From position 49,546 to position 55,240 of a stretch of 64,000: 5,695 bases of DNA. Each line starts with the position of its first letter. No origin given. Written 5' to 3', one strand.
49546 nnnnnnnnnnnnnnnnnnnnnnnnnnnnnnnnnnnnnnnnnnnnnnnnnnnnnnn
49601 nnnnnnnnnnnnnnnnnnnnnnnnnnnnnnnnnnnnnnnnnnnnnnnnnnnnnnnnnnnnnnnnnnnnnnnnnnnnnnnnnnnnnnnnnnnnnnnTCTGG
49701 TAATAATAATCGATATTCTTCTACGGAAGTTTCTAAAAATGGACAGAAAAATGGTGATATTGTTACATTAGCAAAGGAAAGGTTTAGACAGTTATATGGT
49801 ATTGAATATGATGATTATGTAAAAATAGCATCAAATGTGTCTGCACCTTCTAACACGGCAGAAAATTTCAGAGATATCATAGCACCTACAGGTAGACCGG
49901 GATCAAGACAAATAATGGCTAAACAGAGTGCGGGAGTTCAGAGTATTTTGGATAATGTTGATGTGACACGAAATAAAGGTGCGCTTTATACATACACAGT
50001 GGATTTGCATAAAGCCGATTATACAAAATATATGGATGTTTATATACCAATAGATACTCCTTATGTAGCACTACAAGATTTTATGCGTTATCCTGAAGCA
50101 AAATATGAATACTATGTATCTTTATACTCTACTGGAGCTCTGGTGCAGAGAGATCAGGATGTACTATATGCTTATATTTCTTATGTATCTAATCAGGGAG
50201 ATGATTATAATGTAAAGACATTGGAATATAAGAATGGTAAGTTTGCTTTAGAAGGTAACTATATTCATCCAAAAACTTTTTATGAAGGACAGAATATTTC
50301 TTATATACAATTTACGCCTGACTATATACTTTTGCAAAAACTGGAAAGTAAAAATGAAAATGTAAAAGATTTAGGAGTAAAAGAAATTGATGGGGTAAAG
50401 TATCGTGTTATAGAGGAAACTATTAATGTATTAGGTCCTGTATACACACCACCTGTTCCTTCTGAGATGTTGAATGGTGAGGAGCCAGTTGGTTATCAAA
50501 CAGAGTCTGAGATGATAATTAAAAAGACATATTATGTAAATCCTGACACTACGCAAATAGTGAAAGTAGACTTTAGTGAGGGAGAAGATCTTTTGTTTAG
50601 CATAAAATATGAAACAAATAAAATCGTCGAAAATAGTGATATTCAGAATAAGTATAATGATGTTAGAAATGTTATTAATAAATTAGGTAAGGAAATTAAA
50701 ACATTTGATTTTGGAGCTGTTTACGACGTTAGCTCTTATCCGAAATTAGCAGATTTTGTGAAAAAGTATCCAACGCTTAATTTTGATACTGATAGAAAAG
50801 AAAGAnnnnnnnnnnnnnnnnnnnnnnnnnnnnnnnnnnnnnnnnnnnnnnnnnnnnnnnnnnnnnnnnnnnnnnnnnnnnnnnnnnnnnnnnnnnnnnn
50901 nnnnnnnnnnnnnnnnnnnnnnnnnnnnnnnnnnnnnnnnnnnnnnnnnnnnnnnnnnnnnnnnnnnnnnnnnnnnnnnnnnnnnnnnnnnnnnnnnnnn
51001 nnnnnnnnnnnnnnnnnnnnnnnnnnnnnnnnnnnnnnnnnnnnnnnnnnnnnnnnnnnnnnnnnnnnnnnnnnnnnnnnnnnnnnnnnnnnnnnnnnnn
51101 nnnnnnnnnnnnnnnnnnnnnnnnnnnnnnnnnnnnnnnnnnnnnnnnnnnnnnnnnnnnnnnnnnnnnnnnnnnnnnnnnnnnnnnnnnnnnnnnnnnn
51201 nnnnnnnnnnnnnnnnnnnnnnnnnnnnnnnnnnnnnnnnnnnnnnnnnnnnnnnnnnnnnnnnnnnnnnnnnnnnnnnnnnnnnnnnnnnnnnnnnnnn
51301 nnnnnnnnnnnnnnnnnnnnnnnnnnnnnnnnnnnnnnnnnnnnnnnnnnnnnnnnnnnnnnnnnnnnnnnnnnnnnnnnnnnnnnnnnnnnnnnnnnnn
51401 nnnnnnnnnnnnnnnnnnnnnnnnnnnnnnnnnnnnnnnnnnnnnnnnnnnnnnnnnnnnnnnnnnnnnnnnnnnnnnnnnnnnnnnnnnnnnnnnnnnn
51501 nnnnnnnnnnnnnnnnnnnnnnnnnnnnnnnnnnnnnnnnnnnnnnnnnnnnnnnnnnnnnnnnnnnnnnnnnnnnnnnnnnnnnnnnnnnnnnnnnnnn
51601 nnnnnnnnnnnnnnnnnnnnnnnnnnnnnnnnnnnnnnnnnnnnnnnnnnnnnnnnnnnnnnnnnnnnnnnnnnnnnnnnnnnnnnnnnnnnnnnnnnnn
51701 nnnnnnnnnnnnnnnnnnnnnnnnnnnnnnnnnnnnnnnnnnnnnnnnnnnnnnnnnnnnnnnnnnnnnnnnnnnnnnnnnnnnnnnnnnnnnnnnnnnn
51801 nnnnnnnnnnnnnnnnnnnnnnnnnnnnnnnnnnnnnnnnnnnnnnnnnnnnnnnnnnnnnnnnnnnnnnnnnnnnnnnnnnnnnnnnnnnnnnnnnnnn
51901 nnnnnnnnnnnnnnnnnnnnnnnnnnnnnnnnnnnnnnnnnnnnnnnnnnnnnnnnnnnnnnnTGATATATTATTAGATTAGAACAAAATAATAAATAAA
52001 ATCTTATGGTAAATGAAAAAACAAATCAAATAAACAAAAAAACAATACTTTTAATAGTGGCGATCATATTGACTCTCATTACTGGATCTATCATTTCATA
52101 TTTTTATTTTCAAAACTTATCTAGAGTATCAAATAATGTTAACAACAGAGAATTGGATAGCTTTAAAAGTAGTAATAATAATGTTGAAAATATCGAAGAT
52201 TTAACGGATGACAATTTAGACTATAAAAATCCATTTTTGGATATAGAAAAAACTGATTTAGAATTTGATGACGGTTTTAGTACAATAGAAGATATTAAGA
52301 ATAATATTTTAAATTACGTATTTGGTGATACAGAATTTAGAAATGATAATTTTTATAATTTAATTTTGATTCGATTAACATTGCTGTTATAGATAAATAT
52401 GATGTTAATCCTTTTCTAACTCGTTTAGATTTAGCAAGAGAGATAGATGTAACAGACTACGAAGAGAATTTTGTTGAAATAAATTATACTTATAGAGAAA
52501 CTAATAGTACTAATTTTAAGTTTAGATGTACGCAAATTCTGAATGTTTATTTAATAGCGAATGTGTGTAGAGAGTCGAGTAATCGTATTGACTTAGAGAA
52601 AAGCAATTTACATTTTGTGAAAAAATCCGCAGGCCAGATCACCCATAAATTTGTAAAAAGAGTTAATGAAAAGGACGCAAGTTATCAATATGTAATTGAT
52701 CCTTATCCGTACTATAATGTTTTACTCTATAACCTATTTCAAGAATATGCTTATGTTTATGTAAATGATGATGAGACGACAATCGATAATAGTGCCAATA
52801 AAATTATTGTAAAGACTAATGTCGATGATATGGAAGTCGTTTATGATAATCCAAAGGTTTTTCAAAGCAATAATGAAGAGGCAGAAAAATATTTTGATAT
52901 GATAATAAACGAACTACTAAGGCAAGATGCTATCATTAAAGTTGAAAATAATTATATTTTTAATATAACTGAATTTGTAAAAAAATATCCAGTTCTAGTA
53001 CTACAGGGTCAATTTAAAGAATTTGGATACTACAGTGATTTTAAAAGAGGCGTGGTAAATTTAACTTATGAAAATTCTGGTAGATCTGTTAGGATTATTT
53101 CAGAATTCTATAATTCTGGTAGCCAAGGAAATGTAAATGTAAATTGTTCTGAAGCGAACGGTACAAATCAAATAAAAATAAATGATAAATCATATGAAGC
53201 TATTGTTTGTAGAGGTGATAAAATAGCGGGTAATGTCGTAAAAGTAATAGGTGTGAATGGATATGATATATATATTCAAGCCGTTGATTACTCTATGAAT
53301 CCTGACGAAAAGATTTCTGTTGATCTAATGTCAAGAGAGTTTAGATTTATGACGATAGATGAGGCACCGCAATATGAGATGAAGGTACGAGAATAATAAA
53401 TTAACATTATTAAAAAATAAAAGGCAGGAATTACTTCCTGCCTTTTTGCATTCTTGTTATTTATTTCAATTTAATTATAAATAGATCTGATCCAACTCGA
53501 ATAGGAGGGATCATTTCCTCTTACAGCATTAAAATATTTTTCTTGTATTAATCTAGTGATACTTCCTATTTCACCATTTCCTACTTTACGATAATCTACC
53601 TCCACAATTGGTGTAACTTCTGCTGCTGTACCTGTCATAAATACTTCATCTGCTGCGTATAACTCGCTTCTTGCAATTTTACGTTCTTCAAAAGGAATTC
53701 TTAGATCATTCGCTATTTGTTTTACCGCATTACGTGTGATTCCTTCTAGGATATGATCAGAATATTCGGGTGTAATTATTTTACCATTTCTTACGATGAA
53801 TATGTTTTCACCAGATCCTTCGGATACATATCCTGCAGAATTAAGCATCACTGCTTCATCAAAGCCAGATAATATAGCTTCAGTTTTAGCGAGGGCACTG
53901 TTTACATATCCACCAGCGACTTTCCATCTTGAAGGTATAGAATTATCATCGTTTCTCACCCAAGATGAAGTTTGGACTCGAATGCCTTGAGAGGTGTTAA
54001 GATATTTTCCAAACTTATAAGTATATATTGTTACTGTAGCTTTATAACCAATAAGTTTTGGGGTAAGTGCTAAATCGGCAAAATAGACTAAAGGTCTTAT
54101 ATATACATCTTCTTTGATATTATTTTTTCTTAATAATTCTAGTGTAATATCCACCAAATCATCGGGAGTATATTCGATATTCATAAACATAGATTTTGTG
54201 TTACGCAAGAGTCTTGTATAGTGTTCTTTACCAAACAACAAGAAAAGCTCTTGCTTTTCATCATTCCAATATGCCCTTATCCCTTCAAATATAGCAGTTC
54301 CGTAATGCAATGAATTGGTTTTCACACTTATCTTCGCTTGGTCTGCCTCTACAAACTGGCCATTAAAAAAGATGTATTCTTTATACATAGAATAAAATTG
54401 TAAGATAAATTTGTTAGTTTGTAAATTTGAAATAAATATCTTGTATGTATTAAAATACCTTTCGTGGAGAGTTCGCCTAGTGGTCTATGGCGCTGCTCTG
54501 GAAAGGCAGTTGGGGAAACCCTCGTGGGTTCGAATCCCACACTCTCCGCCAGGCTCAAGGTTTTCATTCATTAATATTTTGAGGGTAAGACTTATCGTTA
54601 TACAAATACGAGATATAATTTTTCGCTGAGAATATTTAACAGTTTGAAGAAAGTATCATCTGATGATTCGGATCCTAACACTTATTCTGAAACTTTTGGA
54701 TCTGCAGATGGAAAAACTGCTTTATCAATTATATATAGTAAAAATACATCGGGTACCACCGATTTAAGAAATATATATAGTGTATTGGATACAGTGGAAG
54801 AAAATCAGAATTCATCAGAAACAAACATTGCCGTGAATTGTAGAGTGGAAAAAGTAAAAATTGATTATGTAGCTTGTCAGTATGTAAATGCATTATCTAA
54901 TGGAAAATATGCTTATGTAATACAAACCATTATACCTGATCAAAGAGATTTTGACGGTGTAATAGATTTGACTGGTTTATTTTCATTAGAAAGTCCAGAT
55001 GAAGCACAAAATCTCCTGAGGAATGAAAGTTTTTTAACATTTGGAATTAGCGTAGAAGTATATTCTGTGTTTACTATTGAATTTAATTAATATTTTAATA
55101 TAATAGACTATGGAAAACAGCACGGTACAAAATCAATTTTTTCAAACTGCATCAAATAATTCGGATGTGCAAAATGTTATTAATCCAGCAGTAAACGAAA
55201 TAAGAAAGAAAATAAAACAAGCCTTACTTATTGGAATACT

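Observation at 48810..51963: ECF sigma factor overlapping an 886-aa membrane protein with a roughly 760-aa extracytoplasmic domain (sigma/anti-sigma-like pair)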

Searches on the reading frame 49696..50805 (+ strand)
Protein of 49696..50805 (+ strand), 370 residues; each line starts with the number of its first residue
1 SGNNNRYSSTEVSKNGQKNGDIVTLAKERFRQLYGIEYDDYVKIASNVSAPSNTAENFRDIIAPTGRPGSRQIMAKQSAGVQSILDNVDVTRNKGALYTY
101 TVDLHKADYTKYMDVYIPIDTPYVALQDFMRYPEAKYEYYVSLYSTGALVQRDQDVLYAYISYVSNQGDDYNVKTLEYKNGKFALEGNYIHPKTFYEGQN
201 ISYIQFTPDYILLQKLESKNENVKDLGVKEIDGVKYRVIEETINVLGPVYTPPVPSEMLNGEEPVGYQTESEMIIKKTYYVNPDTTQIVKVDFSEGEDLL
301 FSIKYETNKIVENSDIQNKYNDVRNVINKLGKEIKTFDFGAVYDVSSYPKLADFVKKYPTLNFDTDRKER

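Call 105: search_protein_families(library=pfam, alignment_id=A9, max_evalue=10)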
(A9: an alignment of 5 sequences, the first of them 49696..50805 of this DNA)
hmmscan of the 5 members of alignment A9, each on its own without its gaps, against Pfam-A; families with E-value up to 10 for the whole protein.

A. member 1, window:49696-50805:+ (370 aa): 0 families

B. families by the number of members that match (of 5 scanned): 4 families
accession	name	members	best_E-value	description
PF14233.11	DUF4335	1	0.077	Domain of unknown function (DUF4335)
PF10302.15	Dsc3_N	1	0.1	DSC E3 ubiquitin ligase complex subunit 3, ubiquitin-like domain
PF22004.1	SPAR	1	0.11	Small regulatory polypeptide of amino acid response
PF19364.4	DUF5940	1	0.13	Family of unknown function (DUF5940)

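Call 106: search_solved_structures(query=A9, max_evalue=10)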
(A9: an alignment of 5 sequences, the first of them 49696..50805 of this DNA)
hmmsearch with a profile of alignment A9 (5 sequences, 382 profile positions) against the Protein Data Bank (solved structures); distinct sequences matched with E-value up to 10: 9.
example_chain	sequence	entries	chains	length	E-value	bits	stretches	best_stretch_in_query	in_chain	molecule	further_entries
2xzr_A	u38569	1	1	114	0.021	16.8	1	31-109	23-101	IMMUNOGLOBULIN-BINDING PROTEIN EIBD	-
1c3k_A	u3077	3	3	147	0.46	12.4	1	162-202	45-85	AGGLUTININ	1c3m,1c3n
8xo5_A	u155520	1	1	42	0.59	12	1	59-92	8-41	Fusion glycoprotein F1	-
8xne_A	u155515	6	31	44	0.62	12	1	59-92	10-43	Fusion glycoprotein F1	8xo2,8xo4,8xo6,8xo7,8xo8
8xo3_A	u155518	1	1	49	0.67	11.8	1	58-92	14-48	Fusion glycoprotein F1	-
2yo2_A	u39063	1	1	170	1.5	10.7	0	49-109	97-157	GENERAL CONTROL PROTEIN GCN4, PUTATIVE INNER MEMBRANE PROTEIN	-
3zmf_A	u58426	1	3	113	1.9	10.3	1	49-108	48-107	GENERAL CONTROL PROTEIN GCN4, PUTATIVE INNER MEMBRANE PROTEIN, GENERAL CONTROL PROTEIN GCN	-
22hq_A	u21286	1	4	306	2.5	9.9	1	52-105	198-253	Cell division protein FtsZ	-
22hr_A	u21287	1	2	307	2.5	9.9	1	52-105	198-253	Cell division protein FtsZ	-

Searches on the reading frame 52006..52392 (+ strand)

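Call 3: search_protein_families(library=pfam, proteins=[window:52006-52392:+], max_evalue=1)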
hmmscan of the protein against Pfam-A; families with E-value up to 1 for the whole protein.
window:52006-52392:+ (128 aa): 3 families
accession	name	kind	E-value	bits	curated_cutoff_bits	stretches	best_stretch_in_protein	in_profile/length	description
PF14018.11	DUF4234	-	0.017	15.6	25.3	2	17-48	4-35/70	Domain of unknown function (DUF4234)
PF14358.11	DUF4405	-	0.08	13.9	26.7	1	14-39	4-29/66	Domain of unknown function (DUF4405)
PF11031.13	Phage_holin_T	-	0.26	11.1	22.2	0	14-57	37-80/233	Bacteriophage T holin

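Call 4: search_protein_families(library=ncbifam, proteins=[window:52006-52392:+], max_evalue=1)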
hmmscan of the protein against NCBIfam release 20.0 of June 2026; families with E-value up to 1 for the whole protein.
window:52006-52392:+ (128 aa): 5 families
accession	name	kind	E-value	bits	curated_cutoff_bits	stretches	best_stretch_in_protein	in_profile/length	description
NF047909.1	CellAnchorMapZStrp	equivalog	0.00058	18.8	700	1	4-107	155-251/474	cell division site-positioning protein MapZ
NF042931.1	SAG1386_EF1546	equivalog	0.034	14.2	80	1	4-56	21-73/158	SAG1386/EF1546 family surface-associated protein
TIGR02796.1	tolQ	equivalog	0.039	13.7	221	1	12-76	8-71/216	protein TolQ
NF010188.0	PRK13667.1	equivalog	0.041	13.9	87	1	37-74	29-59/70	hypothetical protein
NF004285.1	PRK05696.1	equivalog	0.1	12.4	179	1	5-47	12-53/171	flagellar basal body-associated protein FliL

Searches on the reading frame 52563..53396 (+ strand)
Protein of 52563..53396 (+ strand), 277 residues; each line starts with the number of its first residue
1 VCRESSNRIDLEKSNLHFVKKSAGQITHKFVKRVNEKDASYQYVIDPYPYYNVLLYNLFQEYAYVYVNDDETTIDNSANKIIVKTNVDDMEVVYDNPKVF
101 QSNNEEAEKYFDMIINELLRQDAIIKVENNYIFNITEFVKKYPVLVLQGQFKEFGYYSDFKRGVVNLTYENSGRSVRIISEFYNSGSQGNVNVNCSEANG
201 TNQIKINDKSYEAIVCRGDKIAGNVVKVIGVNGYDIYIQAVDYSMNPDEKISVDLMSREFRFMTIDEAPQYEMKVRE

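Call 3: search_protein_families(library=pfam, proteins=[window:52563-53396:+], max_evalue=1)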
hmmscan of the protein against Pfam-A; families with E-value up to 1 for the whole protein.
window:52563-53396:+ (277 aa): 2 families
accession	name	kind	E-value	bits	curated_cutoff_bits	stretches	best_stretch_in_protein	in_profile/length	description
PF01957.25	NfeD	-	0.056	14.1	29.1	1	189-234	9-51/57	NfeD-like C-terminal, partner-binding domain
PF05481.17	Myco_19_kDa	-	0.072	13.8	23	1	190-237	21-70/117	Mycobacterium 19 kDa lipoprotein antigen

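Call 4: search_protein_families(library=ncbifam, proteins=[window:52563-53396:+], max_evalue=1)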
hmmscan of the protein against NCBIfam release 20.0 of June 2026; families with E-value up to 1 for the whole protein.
window:52563-53396:+ (277 aa): 0 families

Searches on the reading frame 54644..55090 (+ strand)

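Call 3: search_protein_families(library=pfam, proteins=[window:54644-55090:+], max_evalue=1)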
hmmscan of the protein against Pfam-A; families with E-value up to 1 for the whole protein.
window:54644-55090:+ (148 aa): 2 families
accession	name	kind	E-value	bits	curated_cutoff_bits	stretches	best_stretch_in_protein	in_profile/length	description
PF17428.7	DUF5412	-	0.038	14.3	25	1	17-81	40-99/118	Family of unknown function (DUF5412)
PF03176.21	MMPL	-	0.094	12.1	20.5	1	9-64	72-127/333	MMPL family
